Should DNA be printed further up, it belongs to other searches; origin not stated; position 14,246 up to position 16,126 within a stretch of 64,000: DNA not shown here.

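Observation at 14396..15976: NxrC-like gamma subunit fused to an N-terminal dihaem cytochrome c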

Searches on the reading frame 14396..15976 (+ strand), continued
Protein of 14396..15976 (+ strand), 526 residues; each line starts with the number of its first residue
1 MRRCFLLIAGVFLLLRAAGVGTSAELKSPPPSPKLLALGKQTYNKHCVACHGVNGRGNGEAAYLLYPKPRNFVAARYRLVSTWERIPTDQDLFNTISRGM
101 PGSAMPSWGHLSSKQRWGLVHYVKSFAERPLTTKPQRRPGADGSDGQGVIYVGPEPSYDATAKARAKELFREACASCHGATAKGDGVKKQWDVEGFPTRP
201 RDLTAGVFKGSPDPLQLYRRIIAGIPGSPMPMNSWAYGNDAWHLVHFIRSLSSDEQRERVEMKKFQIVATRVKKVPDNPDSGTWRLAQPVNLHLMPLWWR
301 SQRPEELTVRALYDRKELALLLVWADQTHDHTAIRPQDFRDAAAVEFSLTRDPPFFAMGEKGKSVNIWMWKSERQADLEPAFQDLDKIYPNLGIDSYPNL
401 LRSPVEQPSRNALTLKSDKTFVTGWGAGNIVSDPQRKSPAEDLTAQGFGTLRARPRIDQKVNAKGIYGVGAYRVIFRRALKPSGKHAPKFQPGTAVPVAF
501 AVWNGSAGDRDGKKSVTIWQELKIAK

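Call 10: search_solved_structures(query=window:14396-15976:+, max_evalue=0.01, show_alignments=3)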
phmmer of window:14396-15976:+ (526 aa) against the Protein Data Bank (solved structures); distinct sequences matched with E-value up to 0.01: 18.
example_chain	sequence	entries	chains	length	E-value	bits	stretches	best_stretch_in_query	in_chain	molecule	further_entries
6h5l_B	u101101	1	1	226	2.8e-37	131.7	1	37-256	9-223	Conserved hypothetical cytochrome protein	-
7b04_C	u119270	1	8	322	1e-23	86.9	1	308-523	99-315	Nitrite oxidoreductase subunit C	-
2ivf_C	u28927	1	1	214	2e-12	49.6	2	306-377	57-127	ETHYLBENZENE DEHYDROGENASE GAMMA-SUBUNIT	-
6lod_E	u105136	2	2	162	2.1e-08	36.4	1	32-130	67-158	Cytochrome c domain-containing protein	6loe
6f0k_E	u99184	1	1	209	2.5e-06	29.5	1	31-127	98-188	Quinol:cytochrome c oxidoreductase monoheme cytochrome subunit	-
6hwh_M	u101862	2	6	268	6.5e-05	24.8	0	7-59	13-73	Cytochrome bc1 complex cytochrome c subunit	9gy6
8ovc_O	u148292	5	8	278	7.3e-05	24.7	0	7-59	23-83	Cytochrome bc1 complex cytochrome c subunit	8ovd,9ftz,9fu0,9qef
6adq_C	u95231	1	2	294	8.6e-05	24.4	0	7-59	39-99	Cytochrome bc1 complex cytochrome c subunit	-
9wcx_U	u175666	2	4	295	0.00011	24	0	32-58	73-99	Cytochrome bc1 complex cytochrome c subunit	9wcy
7e1v_O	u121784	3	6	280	0.00012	23.9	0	12-58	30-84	Cytochrome bc1 complex cytochrome c subunit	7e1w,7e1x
8hcr_C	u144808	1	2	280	0.00012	23.9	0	12-58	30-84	Cytochrome bc1 complex cytochrome c subunit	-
7rh5_O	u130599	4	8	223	0.00051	21.9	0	163-188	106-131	Cytochrome bc1 complex cytochrome c subunit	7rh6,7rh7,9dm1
9vr0_A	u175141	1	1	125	0.00056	21.8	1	29-127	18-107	Cytochrome c552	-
7o9u_A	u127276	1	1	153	0.00086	21.1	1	30-127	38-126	Cytochrome c552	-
7q21_C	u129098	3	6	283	0.0012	20.6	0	32-58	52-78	Cytochrome bc1 complex cytochrome c subunit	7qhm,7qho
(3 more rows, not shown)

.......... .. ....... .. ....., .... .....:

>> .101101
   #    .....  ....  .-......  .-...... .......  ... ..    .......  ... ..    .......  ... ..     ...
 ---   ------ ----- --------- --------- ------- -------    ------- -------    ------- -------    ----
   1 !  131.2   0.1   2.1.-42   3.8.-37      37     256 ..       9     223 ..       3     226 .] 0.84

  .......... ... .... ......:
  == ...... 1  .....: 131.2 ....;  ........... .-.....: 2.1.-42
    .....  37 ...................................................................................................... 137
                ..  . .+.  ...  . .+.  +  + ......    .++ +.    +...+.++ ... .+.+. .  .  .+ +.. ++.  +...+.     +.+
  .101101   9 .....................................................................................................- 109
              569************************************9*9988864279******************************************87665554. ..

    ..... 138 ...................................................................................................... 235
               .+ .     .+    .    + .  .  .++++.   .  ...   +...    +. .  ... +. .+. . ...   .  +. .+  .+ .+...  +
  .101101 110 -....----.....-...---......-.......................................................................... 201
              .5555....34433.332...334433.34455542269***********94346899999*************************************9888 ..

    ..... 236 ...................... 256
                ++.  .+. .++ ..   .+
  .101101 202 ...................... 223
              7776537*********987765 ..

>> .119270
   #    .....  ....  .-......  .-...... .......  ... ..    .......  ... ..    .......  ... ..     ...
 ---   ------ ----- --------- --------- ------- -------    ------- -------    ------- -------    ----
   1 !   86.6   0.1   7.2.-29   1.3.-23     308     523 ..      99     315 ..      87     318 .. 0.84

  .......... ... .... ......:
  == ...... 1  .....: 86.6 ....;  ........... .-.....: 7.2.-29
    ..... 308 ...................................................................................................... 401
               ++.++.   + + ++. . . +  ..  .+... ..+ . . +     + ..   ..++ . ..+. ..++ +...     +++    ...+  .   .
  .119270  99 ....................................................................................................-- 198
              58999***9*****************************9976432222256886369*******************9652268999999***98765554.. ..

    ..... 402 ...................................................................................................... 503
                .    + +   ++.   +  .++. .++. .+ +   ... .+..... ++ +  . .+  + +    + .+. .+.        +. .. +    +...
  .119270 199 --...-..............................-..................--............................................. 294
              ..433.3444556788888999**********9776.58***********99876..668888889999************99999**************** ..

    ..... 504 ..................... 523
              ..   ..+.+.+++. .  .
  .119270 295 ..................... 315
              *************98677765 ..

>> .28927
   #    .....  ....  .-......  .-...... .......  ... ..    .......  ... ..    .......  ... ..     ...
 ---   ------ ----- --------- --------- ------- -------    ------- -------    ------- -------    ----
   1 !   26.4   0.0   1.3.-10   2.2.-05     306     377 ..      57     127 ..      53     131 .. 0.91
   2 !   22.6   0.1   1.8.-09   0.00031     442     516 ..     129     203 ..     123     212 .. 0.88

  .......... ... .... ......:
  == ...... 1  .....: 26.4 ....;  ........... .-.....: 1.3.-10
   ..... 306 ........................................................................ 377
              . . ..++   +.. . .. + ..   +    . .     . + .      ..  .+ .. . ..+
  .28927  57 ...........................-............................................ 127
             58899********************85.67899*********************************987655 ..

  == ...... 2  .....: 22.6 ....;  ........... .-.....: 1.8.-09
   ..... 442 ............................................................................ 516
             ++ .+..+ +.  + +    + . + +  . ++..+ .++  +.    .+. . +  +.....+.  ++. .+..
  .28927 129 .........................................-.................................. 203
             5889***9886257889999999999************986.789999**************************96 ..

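Call 26: find_related_loci(query=A1, collection=genome_contigs, flank=10000)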
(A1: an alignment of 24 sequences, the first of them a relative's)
Query A1 (526 aa) in genome_contigs; peptide patterns used: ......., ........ (x = any residue, [..] = any of these).
219 stretches matched a pattern; 162 encode a relative of the query (tblastn E <= 1e-3); the best 80 are kept; 80 distinct loci.
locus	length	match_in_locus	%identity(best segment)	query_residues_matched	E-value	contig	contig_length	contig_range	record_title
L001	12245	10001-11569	82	1-524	0e+0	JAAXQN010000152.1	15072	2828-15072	MAG: Candidatus Methylomirabilis sp. isolate MAG-BB-18 scaffold_994, whole genome shotgun sequence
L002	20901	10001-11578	78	1-526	0e+0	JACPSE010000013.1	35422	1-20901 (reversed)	MAG: Deltaproteobacteria bacterium isolate NC_groundwater_697_Ag_S-0.2um_55_12 S36_SO-2_scaffold_119629, whole genome sh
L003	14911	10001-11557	76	8-526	0e+0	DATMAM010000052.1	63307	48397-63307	MAG TPA_asm: Candidatus Acidiferrales bacterium isolate SMAG_U13326 k141_494840, whole genome shotgun sequence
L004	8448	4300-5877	75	1-526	0e+0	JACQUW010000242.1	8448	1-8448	MAG: Deltaproteobacteria bacterium isolate NC_groundwater_1447_Ag_S-0.65um_55_23 S_p65_S5_coassembly_k141_3178946, whole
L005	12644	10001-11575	74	1-526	0e+0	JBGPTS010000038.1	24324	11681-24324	MAG: Candidatus Binatia bacterium isolate OBJ1_062018_110_62 k141_918334_length_24324_cov_12.9976, whole genome shotgun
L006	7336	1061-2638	73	1-526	0e+0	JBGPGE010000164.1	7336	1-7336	MAG: Candidatus Binatia bacterium isolate OBJ_0618_7090110_5 k141_4446831_length_7336_cov_223.2479, whole genome shotgun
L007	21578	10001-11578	73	1-526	0e+0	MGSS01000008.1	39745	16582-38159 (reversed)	MAG: Deltaproteobacteria bacterium RIFCSPLOWO2_12_FULL_60_19 rifcsplowo2_12_scaffold_1160, whole genome shotgun sequence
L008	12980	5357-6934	75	1-526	0e+0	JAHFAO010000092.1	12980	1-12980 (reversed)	MAG: Deltaproteobacteria bacterium isolate nzgw177 NODE_2667_length_12981_cov_5.325194, whole genome shotgun sequence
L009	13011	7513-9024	76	23-526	0e+0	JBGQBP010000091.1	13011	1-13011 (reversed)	MAG: Candidatus Binatia bacterium isolate OBJ2_061818_110_61 k141_1179153_length_13011_cov_31.7534, whole genome shotgun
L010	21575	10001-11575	75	1-526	0e+0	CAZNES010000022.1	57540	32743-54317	MAG TPA_asm: uncultured Syntrophobacteraceae bacterium isolate SRP119689_co1_315 genome assembly, contig: NODE_593_lengt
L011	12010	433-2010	72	1-526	0e+0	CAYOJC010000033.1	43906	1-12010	MAG TPA_asm: uncultured Syntrophobacteraceae bacterium isolate SRP136066_co1_407 genome assembly, contig: NODE_592_lengt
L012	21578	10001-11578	71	1-526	0e+0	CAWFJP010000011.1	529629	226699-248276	MAG: uncultured delta proteobacterium isolate MFD02242.bin.2.64 genome assembly, contig: contig_3216, whole genome shotg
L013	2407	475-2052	71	1-526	0e+0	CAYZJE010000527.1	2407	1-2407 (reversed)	MAG TPA_asm: uncultured Syntrophobacter sp. isolate binchicken_co165_277 genome assembly, contig: k141_2303091, whole ge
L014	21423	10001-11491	76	17-526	0e+0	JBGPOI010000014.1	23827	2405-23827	MAG: Candidatus Binatia bacterium isolate OBJ_0618_7090110_195 k141_30713_length_23827_cov_100.8323, whole genome shotgu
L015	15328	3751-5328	70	1-526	0e+0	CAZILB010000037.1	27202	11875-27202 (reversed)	MAG TPA_asm: uncultured Syntrophobacter sp. isolate SRP217488_co1_161 genome assembly, contig: NODE_906_length_27202_cov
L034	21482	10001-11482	71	18-524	0e+0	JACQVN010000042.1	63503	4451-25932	MAG: Candidatus Methylomirabilota bacterium isolate NC_groundwater_1464_Ag_S-0.65um_65_130 S_p65_S5_coassembly_k141_2702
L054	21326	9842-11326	69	30-524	0e+0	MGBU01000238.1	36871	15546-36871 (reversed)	MAG: Candidatus Rokubacteria bacterium GWA2_73_35 gwa2_scaffold_6149, whole genome shotgun sequence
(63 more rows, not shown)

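Call 40: predict_structure(alignment_id=A1)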
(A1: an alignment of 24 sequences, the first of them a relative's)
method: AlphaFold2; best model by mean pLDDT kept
length: 526 residues; sequences in the alignment: 24
mean_pLDDT: 53.7   pTM: 0.43
mean pLDDT of the five models: 53.7, 53.2, 42.3, 42.2, 41.7
residues with pLDDT >= 90: 11; 70-90: 123; 50-70: 138; < 50: 254
segments of 3 or more residues with pLDDT < 50: 16-25, 64-67, 80-85, 104-106, 192-199, 205-212, 225-234, 255-265, 293-305, 331-344, 348-467, 483-488, 492-526
pLDDT, mean of each block of 10 residues (from residue 1): 65 53 51 90 80 78 53 58 54 65 53 85 74 58 54 83 85 68 61 47 46 63 46 61 81 48 53 78 81 41 54 77 60 40 47 38 40 33 34 28 32 31 26 30 27 31 48 60 49 44 34 30 27
secondary structure, 60 per line:
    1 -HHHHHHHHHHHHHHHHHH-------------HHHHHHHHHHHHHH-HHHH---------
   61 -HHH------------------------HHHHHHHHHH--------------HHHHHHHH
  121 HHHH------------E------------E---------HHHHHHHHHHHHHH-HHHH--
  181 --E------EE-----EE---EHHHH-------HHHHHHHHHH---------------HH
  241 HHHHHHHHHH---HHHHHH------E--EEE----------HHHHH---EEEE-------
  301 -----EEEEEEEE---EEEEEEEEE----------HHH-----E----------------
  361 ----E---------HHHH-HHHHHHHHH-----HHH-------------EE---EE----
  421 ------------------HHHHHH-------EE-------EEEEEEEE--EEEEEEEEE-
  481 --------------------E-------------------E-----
elements in order: H2-19 H33-46 H48-51 H89-98 H113-124 H160-173 H175-178 H203-206 H214-223 H239-250 H254-259 E269-271 H282-286 E290-293 E306-313 E317-325 H375-378 H380-388 H439-444 E461-468 E471-479

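Call 41: search_protein_representatives(protein=window:14396-15976:+)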
Query: 526 residues. Proteins with E-value up to 0.001 (for the whole library): 11447; up to 1e-10: 4138; up to 1e-30: 683. The best 150 are listed.
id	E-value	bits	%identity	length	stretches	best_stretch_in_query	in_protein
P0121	1.1e-189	648.0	58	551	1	26-524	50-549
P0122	2.9e-145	501.3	49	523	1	8-523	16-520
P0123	7.0e-136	470.3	70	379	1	139-419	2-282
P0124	1.1e-123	430.0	42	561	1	20-525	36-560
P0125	3.2e-123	428.5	46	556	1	23-526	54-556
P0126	3.2e-122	425.3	71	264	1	262-524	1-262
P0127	6.3e-121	421.0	43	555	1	12-525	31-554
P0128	4.5e-115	401.7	42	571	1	25-521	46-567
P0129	1.8e-114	399.6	41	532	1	21-524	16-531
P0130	8.1e-114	397.5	43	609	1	33-524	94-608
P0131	3.0e-110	385.8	41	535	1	35-525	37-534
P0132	2.3e-109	382.8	41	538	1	24-524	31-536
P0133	3.4e-109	382.3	44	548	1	29-524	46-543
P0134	2.6e-108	379.3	39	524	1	20-524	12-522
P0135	8.8e-108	377.6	42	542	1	18-523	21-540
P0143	1.8e-100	353.5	42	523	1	36-523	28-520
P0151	5.4e-98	345.3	39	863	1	37-524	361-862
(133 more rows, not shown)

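Call 42: list_cluster_members(proteins=[P0121, P0122, P0124, P0125, P0127, P0128, P0129, P0130, P0134, P0151])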
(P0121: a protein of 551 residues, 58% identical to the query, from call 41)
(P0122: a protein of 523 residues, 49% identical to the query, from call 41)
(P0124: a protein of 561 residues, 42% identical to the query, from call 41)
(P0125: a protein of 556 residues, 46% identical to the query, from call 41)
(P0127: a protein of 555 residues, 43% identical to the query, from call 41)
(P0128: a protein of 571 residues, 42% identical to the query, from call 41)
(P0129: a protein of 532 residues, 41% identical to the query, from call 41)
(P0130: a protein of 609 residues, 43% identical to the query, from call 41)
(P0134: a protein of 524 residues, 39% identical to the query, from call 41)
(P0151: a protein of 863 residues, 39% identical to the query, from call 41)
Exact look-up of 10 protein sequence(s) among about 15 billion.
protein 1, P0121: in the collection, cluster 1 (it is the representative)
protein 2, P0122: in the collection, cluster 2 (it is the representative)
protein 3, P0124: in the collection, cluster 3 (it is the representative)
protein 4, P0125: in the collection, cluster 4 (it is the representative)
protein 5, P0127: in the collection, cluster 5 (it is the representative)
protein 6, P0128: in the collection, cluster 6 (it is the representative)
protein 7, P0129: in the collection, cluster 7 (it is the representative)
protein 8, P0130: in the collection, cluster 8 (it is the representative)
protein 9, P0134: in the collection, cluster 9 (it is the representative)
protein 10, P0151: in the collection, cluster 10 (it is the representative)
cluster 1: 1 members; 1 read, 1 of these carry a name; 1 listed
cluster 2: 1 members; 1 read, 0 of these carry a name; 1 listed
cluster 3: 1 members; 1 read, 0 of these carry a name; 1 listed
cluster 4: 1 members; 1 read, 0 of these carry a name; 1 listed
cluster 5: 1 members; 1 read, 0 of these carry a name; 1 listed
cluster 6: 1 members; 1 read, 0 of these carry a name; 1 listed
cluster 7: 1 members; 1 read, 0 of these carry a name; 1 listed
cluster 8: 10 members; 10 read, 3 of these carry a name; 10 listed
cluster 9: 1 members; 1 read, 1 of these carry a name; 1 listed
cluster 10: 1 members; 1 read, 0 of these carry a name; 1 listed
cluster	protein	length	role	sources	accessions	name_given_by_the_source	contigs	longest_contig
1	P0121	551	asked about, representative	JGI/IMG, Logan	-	cytochrome c oxidase cbb3-type subunit 2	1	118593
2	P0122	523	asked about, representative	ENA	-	-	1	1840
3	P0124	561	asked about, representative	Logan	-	-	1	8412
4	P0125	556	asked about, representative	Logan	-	-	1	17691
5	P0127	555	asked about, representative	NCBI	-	-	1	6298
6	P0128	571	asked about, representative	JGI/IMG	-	-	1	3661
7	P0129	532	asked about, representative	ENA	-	-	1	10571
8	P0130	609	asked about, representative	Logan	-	-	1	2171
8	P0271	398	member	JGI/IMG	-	DMSO reductase family type II enzyme heme b subunit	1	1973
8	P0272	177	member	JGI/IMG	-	DMSO reductase family type II enzyme heme b subunit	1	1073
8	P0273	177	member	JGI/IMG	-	DMSO reductase family type II enzyme heme b subunit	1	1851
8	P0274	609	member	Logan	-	-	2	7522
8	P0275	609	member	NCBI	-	-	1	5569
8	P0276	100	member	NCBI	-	-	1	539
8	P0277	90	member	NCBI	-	-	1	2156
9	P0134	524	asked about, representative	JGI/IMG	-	mono/diheme cytochrome c family protein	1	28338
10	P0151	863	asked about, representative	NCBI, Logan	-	-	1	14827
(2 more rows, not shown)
